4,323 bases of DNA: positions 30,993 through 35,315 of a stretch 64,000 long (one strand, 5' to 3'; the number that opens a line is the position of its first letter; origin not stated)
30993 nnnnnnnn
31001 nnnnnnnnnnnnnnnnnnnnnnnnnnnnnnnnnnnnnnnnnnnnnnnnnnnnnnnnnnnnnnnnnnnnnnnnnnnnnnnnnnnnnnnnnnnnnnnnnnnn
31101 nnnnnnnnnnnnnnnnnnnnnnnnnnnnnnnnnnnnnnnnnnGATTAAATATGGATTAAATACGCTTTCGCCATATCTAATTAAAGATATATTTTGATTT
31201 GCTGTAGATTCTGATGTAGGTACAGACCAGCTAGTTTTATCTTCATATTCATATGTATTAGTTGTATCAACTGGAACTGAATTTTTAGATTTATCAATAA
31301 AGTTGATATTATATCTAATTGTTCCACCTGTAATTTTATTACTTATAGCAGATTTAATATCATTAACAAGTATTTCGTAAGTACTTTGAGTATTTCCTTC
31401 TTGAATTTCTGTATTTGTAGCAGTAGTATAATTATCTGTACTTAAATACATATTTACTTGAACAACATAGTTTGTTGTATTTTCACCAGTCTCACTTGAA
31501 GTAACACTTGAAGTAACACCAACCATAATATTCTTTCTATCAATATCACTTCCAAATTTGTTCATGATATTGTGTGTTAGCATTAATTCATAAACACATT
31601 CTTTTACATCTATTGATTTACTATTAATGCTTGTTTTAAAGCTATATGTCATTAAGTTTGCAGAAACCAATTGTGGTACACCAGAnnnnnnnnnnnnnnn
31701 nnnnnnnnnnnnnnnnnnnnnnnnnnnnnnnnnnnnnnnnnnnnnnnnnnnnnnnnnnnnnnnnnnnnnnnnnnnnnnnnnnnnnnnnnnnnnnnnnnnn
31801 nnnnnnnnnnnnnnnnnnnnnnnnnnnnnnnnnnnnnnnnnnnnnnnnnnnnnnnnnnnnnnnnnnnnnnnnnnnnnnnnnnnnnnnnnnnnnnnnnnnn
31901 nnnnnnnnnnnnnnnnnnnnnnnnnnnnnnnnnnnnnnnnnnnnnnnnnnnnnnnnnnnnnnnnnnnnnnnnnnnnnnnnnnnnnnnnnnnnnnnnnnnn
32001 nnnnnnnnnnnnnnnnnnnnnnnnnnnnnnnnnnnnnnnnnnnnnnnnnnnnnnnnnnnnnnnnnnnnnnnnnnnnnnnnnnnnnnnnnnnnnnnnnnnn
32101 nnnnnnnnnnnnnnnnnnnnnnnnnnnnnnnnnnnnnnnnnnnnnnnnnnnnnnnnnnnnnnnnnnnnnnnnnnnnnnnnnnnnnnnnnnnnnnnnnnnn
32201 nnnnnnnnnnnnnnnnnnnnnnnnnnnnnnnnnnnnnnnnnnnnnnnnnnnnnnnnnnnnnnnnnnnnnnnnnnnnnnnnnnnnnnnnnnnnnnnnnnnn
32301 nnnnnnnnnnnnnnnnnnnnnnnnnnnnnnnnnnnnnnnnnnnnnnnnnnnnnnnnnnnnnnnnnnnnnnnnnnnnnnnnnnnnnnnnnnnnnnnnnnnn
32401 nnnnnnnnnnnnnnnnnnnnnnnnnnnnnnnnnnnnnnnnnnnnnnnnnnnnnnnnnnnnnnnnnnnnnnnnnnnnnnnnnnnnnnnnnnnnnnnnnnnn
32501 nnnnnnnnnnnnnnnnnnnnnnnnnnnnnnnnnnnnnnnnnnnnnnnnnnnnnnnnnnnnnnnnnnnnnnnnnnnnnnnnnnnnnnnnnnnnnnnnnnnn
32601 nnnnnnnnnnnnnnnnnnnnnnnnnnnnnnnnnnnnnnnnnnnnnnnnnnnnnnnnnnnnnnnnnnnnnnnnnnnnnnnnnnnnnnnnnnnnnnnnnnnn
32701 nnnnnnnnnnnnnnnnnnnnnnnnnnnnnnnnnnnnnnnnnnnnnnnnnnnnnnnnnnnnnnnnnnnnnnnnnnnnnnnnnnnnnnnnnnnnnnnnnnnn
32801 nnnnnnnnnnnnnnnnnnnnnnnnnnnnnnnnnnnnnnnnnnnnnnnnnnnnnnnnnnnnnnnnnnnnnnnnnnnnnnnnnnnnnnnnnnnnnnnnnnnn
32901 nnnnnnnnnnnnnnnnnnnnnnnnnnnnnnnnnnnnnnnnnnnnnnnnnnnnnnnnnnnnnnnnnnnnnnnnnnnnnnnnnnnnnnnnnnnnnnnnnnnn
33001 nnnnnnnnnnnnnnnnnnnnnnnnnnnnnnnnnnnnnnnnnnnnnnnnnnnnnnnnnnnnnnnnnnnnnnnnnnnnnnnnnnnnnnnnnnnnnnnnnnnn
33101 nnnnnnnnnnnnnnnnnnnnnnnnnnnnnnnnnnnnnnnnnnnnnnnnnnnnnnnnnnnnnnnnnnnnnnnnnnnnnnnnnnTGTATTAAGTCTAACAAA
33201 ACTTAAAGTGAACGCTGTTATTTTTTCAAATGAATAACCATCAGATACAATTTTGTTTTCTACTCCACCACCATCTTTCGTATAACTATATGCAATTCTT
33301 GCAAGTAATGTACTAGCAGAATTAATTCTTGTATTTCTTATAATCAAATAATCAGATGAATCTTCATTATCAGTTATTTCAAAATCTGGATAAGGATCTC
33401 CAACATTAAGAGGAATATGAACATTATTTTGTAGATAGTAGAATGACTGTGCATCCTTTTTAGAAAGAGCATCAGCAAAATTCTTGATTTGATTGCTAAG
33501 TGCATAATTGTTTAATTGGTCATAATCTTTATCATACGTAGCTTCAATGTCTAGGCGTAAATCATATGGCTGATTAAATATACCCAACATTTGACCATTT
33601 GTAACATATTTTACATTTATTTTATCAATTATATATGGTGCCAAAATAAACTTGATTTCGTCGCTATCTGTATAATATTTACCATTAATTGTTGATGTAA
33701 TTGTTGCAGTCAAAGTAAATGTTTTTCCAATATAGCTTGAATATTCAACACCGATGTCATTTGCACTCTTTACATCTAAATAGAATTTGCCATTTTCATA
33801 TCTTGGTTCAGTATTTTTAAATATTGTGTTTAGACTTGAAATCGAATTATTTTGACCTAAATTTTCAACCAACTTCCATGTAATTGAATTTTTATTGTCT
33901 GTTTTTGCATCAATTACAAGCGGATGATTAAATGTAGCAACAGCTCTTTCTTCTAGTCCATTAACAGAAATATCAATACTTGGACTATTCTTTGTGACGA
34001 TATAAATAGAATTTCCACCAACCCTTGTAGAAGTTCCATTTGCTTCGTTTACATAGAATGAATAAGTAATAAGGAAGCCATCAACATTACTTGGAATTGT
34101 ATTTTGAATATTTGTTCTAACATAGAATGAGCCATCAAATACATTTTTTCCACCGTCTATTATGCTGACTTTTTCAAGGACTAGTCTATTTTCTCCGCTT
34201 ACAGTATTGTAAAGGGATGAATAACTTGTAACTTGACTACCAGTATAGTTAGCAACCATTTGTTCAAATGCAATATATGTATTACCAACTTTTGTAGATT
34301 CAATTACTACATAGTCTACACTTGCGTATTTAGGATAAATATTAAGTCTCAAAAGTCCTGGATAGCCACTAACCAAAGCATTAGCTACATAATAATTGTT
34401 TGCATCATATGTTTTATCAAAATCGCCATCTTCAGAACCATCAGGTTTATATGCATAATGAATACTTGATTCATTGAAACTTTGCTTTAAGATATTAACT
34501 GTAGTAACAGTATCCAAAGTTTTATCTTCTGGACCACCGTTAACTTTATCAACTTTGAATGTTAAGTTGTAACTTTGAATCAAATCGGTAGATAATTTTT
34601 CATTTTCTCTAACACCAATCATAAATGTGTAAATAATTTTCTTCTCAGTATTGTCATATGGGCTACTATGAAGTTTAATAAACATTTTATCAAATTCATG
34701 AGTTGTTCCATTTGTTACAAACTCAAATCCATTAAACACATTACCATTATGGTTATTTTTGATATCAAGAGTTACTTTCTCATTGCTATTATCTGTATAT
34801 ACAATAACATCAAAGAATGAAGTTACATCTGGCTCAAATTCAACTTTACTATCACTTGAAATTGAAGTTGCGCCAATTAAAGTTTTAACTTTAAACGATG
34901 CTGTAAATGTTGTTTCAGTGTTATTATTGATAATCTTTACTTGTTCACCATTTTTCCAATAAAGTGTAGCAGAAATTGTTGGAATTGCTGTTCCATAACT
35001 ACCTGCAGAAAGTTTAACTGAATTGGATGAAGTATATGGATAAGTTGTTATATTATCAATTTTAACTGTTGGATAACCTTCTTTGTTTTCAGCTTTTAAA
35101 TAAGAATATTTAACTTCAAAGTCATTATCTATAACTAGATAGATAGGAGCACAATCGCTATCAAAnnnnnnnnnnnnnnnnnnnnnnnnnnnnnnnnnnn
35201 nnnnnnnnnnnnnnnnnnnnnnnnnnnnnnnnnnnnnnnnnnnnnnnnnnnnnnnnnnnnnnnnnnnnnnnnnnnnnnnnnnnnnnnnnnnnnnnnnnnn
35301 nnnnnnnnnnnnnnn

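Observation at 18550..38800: The 8022-aa protein is a concatenation of about seven complete adhesin-like cassettes with conserved entry and exit motifs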

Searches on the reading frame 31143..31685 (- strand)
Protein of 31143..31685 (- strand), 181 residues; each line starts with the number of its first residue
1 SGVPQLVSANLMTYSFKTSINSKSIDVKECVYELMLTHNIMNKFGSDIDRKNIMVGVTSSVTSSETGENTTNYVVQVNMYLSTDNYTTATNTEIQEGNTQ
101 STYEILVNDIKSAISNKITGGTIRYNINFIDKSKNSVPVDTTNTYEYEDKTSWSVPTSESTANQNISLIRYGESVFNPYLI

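Call 70: search_protein_families(library=pfam, proteins=[window:31143-31685:-], max_evalue=1)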
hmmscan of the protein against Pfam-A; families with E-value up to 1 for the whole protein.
window:31143-31685:- (181 aa): 2 families
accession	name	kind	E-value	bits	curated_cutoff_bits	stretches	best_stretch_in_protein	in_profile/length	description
PF24051.1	DUF7355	-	0.077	13.4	27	1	71-149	5-87/93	Domain of unknown function (DUF7355)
PF05272.17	VapE-like_dom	-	0.089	12.7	25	1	106-147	111-152/217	Virulence-associated protein E-like domain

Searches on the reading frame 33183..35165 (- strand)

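Call 70: search_protein_families(library=pfam, proteins=[window:33183-35165:-], max_evalue=1)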
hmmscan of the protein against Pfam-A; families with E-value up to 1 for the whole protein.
window:33183-35165:- (661 aa): 1 family
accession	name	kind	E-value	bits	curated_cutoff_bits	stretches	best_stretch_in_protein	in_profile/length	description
PF21413.3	SHQ1-like_CS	-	0.32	11.4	27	0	514-560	23-69/93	SHQ1-like, CS domain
